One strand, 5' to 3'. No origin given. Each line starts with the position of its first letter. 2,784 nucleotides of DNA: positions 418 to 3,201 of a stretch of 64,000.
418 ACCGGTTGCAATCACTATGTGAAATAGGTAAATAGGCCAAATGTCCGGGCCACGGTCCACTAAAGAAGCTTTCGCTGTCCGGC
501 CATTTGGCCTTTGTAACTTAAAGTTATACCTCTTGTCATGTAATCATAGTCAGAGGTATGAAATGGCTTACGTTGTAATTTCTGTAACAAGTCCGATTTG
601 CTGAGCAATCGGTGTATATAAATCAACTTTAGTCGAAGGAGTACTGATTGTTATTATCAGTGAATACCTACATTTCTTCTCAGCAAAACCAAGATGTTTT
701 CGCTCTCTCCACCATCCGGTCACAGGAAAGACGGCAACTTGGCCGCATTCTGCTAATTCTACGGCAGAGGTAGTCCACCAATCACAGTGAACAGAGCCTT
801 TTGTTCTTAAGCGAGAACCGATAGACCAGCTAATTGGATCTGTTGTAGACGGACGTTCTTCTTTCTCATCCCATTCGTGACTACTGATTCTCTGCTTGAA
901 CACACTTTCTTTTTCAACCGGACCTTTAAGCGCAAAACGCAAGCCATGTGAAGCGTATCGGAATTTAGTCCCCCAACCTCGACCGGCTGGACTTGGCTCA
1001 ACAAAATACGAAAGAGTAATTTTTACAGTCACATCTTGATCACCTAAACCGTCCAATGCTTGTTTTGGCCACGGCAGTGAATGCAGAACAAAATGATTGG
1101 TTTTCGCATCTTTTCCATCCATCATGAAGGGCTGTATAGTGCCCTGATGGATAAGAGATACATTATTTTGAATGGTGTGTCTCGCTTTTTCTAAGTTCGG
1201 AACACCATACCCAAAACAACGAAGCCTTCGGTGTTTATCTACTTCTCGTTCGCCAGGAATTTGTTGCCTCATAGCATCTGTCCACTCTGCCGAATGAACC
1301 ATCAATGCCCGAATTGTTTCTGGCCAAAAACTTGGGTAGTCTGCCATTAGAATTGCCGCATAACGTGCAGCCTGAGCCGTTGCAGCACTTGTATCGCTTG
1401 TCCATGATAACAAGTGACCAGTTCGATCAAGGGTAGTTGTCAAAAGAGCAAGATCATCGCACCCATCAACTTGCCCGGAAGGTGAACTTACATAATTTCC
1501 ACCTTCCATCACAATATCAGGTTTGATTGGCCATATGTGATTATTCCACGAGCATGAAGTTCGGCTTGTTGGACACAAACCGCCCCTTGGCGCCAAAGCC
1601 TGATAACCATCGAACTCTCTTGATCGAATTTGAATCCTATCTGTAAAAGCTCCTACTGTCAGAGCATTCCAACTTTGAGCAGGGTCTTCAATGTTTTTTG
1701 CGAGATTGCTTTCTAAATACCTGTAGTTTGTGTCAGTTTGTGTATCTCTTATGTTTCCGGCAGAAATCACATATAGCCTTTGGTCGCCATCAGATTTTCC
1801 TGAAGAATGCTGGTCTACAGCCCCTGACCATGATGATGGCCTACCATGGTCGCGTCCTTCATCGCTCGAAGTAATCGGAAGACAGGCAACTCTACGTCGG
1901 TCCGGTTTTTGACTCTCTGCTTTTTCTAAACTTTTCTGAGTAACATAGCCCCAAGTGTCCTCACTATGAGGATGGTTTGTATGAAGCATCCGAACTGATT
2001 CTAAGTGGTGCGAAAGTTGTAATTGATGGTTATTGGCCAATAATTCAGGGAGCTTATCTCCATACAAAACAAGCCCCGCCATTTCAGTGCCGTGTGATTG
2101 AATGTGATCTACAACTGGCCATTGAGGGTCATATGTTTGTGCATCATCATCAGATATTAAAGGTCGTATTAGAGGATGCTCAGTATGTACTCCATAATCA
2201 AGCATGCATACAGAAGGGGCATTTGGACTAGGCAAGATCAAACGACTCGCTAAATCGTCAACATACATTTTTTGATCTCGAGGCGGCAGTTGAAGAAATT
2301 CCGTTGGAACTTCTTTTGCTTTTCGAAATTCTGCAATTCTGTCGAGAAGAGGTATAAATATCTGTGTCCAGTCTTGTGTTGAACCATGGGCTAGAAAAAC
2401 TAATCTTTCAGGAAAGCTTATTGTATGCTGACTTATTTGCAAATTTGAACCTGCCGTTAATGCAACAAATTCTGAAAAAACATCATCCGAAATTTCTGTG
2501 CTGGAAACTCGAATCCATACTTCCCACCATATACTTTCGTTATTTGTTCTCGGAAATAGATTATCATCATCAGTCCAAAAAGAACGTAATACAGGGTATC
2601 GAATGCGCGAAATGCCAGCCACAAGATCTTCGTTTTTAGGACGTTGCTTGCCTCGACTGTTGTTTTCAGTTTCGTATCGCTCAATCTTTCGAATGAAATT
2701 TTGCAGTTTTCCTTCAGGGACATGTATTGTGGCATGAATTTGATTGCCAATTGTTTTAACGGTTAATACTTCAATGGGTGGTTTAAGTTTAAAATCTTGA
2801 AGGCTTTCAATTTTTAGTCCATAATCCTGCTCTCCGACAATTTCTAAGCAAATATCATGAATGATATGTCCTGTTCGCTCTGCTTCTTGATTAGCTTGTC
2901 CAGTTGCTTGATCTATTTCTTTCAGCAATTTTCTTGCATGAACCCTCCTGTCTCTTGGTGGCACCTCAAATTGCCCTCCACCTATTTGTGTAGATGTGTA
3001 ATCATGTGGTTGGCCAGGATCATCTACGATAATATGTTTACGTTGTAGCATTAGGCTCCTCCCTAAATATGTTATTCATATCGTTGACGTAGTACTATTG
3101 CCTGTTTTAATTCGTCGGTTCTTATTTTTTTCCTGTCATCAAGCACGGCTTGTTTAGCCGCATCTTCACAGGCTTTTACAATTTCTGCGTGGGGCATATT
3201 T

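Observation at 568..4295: HTH, AAA+ ATPase and S8 protease operon: IetAS-like defence cassette with an extra regulator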

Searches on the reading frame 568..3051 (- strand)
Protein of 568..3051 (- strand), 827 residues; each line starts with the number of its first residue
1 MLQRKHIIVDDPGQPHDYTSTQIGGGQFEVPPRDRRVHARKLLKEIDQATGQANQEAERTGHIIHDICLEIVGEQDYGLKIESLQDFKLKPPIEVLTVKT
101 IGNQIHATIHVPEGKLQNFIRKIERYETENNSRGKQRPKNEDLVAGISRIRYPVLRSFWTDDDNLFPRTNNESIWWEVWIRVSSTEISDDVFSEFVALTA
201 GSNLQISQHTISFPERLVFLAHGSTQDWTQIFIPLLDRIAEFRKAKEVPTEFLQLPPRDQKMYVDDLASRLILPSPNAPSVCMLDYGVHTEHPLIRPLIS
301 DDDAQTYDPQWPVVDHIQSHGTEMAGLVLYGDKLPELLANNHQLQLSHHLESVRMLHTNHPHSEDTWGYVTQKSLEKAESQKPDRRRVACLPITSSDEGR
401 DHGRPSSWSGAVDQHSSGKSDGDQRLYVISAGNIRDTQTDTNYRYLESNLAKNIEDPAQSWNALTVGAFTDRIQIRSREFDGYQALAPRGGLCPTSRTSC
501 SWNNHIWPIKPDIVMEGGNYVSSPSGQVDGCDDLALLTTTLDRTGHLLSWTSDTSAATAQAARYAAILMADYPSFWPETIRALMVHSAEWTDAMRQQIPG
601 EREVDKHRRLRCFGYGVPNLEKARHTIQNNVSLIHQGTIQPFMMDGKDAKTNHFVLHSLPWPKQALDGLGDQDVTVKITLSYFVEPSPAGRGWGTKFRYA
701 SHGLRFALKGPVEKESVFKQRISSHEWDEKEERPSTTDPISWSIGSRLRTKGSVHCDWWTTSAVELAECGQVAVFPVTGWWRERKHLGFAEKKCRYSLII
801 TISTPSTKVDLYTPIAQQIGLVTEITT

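Call 3: search_protein_families(library=padloc, proteins=[window:568-3051:-], max_evalue=0.01)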
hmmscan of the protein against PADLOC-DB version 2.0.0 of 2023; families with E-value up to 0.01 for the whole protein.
window:568-3051:- (827 aa): 7 families
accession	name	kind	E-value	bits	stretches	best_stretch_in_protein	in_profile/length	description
PDLC02198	IetS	-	8.9e-31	104.6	1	265-819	240-779/795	-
PDLC04233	IetS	-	1.7e-22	77.3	1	275-820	299-845/855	-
PDLC02197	IetS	-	7.2e-18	62.2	1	186-641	169-579/749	-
PDLC02201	IetS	-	9.9e-16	55.1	2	445-681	397-600/781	-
PDLC02199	IetS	-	5.7e-12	42.6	1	275-818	312-805/826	-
PDLC02200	IetS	-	3.7e-10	36.6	1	279-641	270-596/780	-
PDLC04234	IetS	-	3.3e-06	23.6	1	279-333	304-356/656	-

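Call 4: search_protein_families(library=pfam, proteins=[window:568-3051:-], max_evalue=0.01)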
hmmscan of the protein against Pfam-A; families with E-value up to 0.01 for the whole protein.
window:568-3051:- (827 aa): 1 family
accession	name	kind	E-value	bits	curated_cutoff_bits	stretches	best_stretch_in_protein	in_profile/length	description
PF00082.27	Peptidase_S8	-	1.6e-52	179.1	21.8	1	278-616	3-288/288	Subtilase family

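Call 5: search_protein_families(library=ncbifam, proteins=[window:568-3051:-], max_evalue=0.01)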
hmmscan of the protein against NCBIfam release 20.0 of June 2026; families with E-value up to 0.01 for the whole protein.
window:568-3051:- (827 aa): 2 families
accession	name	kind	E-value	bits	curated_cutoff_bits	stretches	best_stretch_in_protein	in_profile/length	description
NF042956.1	IteS_antiphage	equivalog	5.7e-17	61.2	900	1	193-618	174-553/747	S8 family anti-phage peptidase IteS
TIGR03921.1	T7SS_mycosin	equivalog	0.00056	19.1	278.75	0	552-605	227-280/353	type VII secretion-associated serine protease mycosin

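Call 12: find_homologous_proteins(query=window:568-3051:-, max_evalue=0.00001)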
Query window:568-3051:- (827 aa): 2556 proteins with E <= 0.00001 among 8000 candidates; the best 120 are listed.
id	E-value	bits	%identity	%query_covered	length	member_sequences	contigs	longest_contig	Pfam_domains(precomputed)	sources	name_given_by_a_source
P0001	0.0e+0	1947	100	100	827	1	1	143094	PF27160.1,PF00082.28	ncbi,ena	-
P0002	0.0e+0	1594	80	100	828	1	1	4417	PF27160.1,PF00082.28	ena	-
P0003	0.0e+0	1523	76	100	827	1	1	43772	PF27160.1,PF00082.28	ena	-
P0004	0.0e+0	1516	77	100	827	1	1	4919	PF27160.1,PF00082.28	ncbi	-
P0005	0.0e+0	1468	74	100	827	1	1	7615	PF27160.1,PF00082.28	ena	-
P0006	0.0e+0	1458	73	100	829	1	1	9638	PF27160.1,PF00082.28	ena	-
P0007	0.0e+0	1451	73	100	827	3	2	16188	PF00082.28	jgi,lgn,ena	-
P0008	0.0e+0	1448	73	100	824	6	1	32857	PF27160.1,PF00082.28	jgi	-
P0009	0.0e+0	1445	72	100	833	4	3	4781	PF27160.1,PF00082.28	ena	-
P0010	0.0e+0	1441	72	100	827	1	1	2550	PF27160.1,PF00082.28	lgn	-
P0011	0.0e+0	1440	72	100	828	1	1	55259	PF27160.1,PF00082.28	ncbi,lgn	-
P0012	0.0e+0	1434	71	100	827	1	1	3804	PF00082.28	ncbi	-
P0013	0.0e+0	1423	72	100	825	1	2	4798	PF27160.1,PF00082.28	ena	-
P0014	0.0e+0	1417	71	100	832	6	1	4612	PF27160.1,PF00082.28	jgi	-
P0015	0.0e+0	1417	71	100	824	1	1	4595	PF27160.1,PF00082.28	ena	-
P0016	0.0e+0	1416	71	100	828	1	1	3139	PF27160.1,PF00082.28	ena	-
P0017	0.0e+0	1416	71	100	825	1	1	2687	PF27160.1,PF00082.28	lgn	-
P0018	0.0e+0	1416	72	100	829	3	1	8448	PF27160.1,PF00082.28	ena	-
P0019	0.0e+0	1412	71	100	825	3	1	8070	PF27160.1,PF00082.28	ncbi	-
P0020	0.0e+0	1411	71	100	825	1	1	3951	PF27160.1,PF00082.28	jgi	jgi:hypothetical protein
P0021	0.0e+0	1409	71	100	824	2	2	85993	PF27160.1,PF00082.28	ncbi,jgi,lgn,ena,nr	ncbi:MAG TPA: S8 family peptidase [Sedimentisphaerales bacterium]|nr:S8 family peptidase [Sedimentis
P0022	0.0e+0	1407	71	100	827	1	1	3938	PF27160.1,PF00082.28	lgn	-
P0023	0.0e+0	1404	70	100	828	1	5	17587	PF27160.1,PF00082.28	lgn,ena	-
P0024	0.0e+0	1403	71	100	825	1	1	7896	PF27160.1,PF00082.28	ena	-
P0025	0.0e+0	1401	71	100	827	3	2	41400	PF27160.1,PF00082.28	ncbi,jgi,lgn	-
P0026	0.0e+0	1396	70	100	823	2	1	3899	PF27160.1,PF00082.28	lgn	-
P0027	0.0e+0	1396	70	100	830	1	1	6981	PF27160.1,PF00082.28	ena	-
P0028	0.0e+0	1394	70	100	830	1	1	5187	PF27160.1,PF00082.28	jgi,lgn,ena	-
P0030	0.0e+0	1386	70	100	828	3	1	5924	PF27160.1,PF00082.28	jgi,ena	-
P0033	0.0e+0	1384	70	100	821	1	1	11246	PF27160.1,PF00082.28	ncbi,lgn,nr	ncbi:MAG: S8 family peptidase [Sedimentisphaerales bacterium]|nr:S8 family peptidase [Sedimentisphae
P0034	0.0e+0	1382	70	100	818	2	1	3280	PF27160.1,PF00082.28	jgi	-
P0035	0.0e+0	1363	69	100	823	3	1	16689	PF27160.1,PF00082.28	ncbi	-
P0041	0.0e+0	1291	66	100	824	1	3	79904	PF27160.1,PF00082.28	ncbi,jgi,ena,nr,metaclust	ncbi:MAG: hypothetical protein A2Y12_08265 [Planctomycetes bacterium GWF2_42_9]|nr:MAG: hypothetical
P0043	0.0e+0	1283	67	98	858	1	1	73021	PF27160.1,PF00082.28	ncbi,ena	-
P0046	0.0e+0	1276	71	91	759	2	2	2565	PF27160.1,PF00082.28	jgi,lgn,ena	-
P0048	0.0e+0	1267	64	100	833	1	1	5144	PF27160.1,PF00082.28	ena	-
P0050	0.0e+0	1264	69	92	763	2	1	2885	PF27160.1,PF00082.28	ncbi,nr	ncbi:MAG: S8 family peptidase, partial [Planctomycetota bacterium]|nr:S8 family peptidase [Planctomy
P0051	0.0e+0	1262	64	100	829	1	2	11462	PF27160.1,PF00082.28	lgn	-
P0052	0.0e+0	1258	64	100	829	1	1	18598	PF27160.1,PF00082.28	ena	-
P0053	0.0e+0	1257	62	100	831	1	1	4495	PF27160.1,PF00082.28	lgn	-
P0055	0.0e+0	1245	63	100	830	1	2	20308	PF27160.1,PF00082.28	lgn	-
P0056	0.0e+0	1241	62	100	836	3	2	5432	PF27160.1,PF00082.28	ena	-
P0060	0.0e+0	1216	62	100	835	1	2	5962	PF27160.1,PF00082.28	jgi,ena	-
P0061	0.0e+0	1201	61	100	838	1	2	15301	PF27160.1,PF00082.28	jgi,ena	jgi:hypothetical protein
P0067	0.0e+0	1188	61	100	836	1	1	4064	PF27160.1,PF00082.28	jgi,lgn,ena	-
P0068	0.0e+0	1187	61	100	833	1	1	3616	PF27160.1,PF00082.28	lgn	-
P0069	0.0e+0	1177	60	100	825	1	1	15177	PF27160.1,PF00082.28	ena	-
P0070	0.0e+0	1169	61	100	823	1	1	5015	PF27160.1,PF00082.28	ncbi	-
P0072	0.0e+0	1132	58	100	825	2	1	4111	PF27160.1,PF00082.28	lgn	-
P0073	0.0e+0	1126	58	100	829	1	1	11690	PF27160.1,PF00082.28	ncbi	-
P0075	0.0e+0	1082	56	100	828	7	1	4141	PF27160.1,PF00082.28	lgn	-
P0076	0.0e+0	1019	54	100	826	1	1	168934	PF27160.1,PF00082.28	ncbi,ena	-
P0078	9.1e-295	998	52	99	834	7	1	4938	PF27160.1,PF00082.28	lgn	-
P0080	3.7e-290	983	52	99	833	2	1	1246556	PF00082.28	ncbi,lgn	-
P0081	5.6e-288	976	52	100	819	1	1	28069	PF27160.1,PF00082.28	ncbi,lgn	-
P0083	7.5e-285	965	51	100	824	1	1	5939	PF27160.1,PF00082.28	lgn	-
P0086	7.2e-281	952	51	100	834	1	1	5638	PF27160.1,PF00082.28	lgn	-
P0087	7.5e-279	946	51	99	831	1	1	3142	PF27160.1,PF00082.28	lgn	-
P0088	1.5e-274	931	50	99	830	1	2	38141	PF27160.1,PF00082.28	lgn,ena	-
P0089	5.7e-262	890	49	99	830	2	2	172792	PF27160.1,PF00082.28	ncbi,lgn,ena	-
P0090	7.1e-262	889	50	99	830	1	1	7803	PF27160.1,PF00082.28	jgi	jgi:hypothetical protein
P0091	4.9e-252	857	48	98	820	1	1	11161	PF27160.1,PF00082.28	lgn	-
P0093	4.8e-250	850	48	100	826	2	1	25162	PF27160.1,PF00082.28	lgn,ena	-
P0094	7.2e-249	846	49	100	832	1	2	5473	PF27160.1,PF00082.28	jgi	-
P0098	3.7e-240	818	49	94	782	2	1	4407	PF27160.1,PF00082.28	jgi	-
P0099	1.3e-239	816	47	96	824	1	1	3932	PF27160.1,PF00082.28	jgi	jgi:hypothetical protein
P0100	1.9e-234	799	45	99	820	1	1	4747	PF27160.1,PF00082.28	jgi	jgi:hypothetical protein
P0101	1.3e-233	796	46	100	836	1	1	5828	PF27160.1,PF00082.28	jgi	jgi:hypothetical protein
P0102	4.6e-233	794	46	100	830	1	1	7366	PF27160.1,PF00082.28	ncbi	-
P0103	7.1e-233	793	45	100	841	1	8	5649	PF27160.1,PF00082.28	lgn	-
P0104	1.9e-232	792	46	100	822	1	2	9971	PF27160.1,PF00082.28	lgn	-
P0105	2.1e-231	789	46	100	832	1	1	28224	PF27160.1,PF00082.28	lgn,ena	-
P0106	2.1e-231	789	47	95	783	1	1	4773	PF27160.1,PF00082.28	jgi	jgi:subtilisin family serine protease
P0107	7.8e-231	787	46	100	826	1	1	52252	PF27160.1,PF00082.28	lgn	-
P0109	1.0e-225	770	46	100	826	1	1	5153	PF27160.1,PF00082.28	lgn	-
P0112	7.1e-223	760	44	100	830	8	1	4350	PF27160.1,PF00082.28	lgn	-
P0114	6.9e-222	757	46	100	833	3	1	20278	PF27160.1,PF00082.28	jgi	-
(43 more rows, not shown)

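Call 13: find_encoding_contigs(protein=P0021, flank=7000, max_places=2)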
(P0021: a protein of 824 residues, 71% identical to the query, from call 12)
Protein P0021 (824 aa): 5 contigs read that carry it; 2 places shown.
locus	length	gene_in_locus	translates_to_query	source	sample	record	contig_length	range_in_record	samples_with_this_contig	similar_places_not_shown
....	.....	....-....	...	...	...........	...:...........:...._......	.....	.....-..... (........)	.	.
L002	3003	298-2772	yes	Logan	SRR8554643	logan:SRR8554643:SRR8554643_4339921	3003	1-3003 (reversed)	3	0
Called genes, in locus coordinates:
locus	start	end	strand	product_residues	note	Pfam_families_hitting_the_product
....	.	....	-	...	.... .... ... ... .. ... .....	-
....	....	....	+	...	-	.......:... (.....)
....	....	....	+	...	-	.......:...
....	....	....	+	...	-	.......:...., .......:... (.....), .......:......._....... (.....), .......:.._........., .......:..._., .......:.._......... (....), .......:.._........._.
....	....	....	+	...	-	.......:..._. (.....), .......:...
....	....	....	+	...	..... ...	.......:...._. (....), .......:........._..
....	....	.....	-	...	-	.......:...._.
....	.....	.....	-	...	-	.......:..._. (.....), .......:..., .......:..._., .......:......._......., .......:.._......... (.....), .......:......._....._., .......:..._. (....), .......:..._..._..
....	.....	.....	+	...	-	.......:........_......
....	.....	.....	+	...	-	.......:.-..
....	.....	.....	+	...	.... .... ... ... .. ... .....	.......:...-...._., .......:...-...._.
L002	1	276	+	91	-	?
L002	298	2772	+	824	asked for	PF27160:Y4kK_N (weak), PF00082:Peptidase_S8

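Call 14: find_encoding_contigs(protein=P0041, flank=7000, max_places=2)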
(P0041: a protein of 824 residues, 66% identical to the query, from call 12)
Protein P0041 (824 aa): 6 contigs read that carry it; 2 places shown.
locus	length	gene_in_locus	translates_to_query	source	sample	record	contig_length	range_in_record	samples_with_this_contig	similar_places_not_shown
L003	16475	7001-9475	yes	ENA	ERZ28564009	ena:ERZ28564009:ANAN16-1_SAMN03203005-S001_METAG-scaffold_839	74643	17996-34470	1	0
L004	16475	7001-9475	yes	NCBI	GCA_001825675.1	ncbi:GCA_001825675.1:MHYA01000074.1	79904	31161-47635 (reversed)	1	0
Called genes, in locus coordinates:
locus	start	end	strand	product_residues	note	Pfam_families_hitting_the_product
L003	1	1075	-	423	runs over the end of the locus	PF00501:AMP-binding, PF04443:LuxE (faint), PF14535:AMP-binding_C_2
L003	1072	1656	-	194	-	PF01558:POR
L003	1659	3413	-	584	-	PF01855:POR_N, PF02775:TPP_enzyme_C, PF00037:Fer4 (weak)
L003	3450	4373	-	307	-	PF02470:MlaD, PF28544:Helical_needle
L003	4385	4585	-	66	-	PF00376:MerR (weak), PF13411:MerR_1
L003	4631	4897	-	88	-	PF01809:YidD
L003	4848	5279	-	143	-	PF00825:Ribonuclease_P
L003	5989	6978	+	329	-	PF07728:AAA_5 (faint), PF00004:AAA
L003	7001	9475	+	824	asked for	PF27160:Y4kK_N, PF00082:Peptidase_S8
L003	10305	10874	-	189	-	PF02545:Maf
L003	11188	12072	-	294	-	-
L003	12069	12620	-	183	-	PF01871:AMMECR1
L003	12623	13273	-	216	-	PF09335:VTT_dom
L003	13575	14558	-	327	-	-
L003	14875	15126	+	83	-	-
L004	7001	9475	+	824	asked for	PF27160:Y4kK_N, PF00082:Peptidase_S8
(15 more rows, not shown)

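Call 15: find_encoding_contigs(protein=P0080, flank=7000, max_places=2)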
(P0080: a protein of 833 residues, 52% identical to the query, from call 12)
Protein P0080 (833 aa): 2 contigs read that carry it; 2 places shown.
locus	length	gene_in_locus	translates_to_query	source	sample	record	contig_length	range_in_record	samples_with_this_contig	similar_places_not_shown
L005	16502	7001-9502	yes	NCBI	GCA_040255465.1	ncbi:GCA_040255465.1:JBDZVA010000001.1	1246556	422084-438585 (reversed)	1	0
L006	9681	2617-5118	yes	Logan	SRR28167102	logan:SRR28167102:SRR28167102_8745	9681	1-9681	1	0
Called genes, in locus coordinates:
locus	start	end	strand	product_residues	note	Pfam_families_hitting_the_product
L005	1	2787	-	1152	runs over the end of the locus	PF00873:ACR_tran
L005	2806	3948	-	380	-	PF00364:Biotin_lipoyl (faint), PF25917:BSH_RND, PF25973:BSH_CzcB, PF25975:CzcB_C (weak)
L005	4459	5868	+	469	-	PF00589:Phage_integrase (faint)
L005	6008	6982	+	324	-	PF00004:AAA, PF07728:AAA_5 (faint)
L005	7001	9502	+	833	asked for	PF00082:Peptidase_S8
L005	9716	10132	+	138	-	PF07618:DUF1580 (weak)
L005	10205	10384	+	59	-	-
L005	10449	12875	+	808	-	PF09250:Prim-Pol, PF00519:PPV_E1_C (faint), PF19263:DUF5906, PF03288:Pox_D5 (weak)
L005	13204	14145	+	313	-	-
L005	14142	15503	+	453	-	PF02195:ParB_N, PF01555:N6_N4_Mtase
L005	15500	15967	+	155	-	PF13392:HNH_3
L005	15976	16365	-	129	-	-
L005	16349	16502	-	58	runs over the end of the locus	-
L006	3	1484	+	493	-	?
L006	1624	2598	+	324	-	PF00004:AAA, PF07728:AAA_5 (faint)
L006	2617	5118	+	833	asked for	PF00082:Peptidase_S8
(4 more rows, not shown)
